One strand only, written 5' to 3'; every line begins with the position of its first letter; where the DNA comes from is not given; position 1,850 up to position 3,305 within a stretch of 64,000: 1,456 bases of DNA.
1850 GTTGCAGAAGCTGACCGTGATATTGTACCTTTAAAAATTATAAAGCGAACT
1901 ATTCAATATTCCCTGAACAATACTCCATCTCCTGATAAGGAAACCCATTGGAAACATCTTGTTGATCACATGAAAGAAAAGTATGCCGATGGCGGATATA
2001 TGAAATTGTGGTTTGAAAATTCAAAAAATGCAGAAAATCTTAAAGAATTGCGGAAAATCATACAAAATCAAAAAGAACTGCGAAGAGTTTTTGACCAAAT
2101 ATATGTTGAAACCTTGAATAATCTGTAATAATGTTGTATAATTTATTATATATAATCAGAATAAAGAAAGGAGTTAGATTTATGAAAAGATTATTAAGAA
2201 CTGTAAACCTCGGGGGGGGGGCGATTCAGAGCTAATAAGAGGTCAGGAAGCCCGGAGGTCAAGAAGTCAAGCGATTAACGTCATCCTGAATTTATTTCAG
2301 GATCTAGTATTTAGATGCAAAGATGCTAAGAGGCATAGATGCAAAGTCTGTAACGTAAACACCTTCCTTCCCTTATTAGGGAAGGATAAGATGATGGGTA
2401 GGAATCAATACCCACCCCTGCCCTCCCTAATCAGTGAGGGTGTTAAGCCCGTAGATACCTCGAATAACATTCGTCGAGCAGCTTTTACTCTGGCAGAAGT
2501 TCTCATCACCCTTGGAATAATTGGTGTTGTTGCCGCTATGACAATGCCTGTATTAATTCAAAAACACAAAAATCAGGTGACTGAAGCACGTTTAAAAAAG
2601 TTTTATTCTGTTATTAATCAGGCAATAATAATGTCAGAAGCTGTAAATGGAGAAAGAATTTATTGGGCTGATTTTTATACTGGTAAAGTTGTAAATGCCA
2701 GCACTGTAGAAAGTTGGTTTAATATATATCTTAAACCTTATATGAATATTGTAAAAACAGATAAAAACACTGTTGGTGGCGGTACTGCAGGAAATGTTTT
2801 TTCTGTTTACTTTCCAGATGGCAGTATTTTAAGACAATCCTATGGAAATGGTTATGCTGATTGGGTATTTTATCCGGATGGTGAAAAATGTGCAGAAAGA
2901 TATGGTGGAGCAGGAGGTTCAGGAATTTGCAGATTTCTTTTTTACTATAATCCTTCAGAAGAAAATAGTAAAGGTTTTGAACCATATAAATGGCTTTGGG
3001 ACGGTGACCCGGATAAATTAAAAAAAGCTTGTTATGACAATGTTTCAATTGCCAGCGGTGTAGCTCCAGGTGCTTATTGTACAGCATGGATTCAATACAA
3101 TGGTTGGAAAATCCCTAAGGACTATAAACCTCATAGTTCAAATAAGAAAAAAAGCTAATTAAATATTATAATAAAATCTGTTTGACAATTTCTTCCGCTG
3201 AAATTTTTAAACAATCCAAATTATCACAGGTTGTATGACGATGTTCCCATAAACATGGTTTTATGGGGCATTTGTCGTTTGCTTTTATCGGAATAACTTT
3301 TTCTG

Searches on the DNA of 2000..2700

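Call 7: search_rna_families(source=window, start=2000, end=2700, threshold=evalue, max_evalue=10)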
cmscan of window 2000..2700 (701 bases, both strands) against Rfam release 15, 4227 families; matches with E-value up to 10: 3.
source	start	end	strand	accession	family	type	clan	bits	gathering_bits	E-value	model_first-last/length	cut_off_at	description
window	2365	2441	-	RF00707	mir-197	Gene; miRNA;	-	16.8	74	7.3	1-75/75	no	mir-197 microRNA precursor family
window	2593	2637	-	RF00202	snoR66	Gene; snRNA; snoRNA; CD-box;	-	14.5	43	6.7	28-72/76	no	Small nucleolar RNA R66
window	2363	2442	-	RF03952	mir-3718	Gene; miRNA;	-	14.3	78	8.3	1-92/92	no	mir-3718 microRNA precursor family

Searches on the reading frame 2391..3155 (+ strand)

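Call 53: search_protein_families(library=ncbifam, proteins=[window:2391-3155:+], max_evalue=1)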
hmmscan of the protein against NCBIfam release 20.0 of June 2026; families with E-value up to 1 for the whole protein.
window:2391-3155:+ (255 aa): 11 families
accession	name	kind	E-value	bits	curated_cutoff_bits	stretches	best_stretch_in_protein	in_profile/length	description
NF041013.1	T4P_ComGE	equivalog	8e-05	22.7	49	1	31-79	5-53/83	competence type IV pilus minor pilin ComGE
NF040999.1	pilin_ComGC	equivalog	0.00022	21.3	75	1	30-105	2-76/84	competence type IV pilus major pilin ComGC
TIGR02532.1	IV_pilin_GFxxxE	domain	0.001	18.8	16.3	1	30-51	2-23/24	prepilin-type N-terminal cleavage/methylation domain-containing protein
NF041775.1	typeIV_PilA_Myxo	equivalog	0.0016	18.5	400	1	26-72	7-56/214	type IV pilin protein PilA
TIGR01710.1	typeII_sec_gspG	equivalog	0.0018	18.3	88.85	1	31-79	2-49/134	type II secretion system major pseudopilin GspG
NF040982.1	ComGD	equivalog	0.01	16.2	70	1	30-66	2-37/139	competence type IV pilus minor pilin ComGD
TIGR01708.2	typeII_sec_gspH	equivalog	0.049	13.6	80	1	32-78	4-50/169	type II secretion system minor pseudopilin GspH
NF007848.0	PRK10557.1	equivalog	0.051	12.9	120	1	25-71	6-55/192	prepilin peptidase-dependent protein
TIGR00769.1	AAA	superfamily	0.056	12.3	387.2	1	49-121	143-213/472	NTP/NDP exchange transporter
NF007862.0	PRK10574.1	equivalog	0.087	12.9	138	1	29-55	4-30/145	prepilin peptidase-dependent pilin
TIGR01707.1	gspI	equivalog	0.11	13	44.35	1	32-71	2-40/101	type II secretion system minor pseudopilin GspI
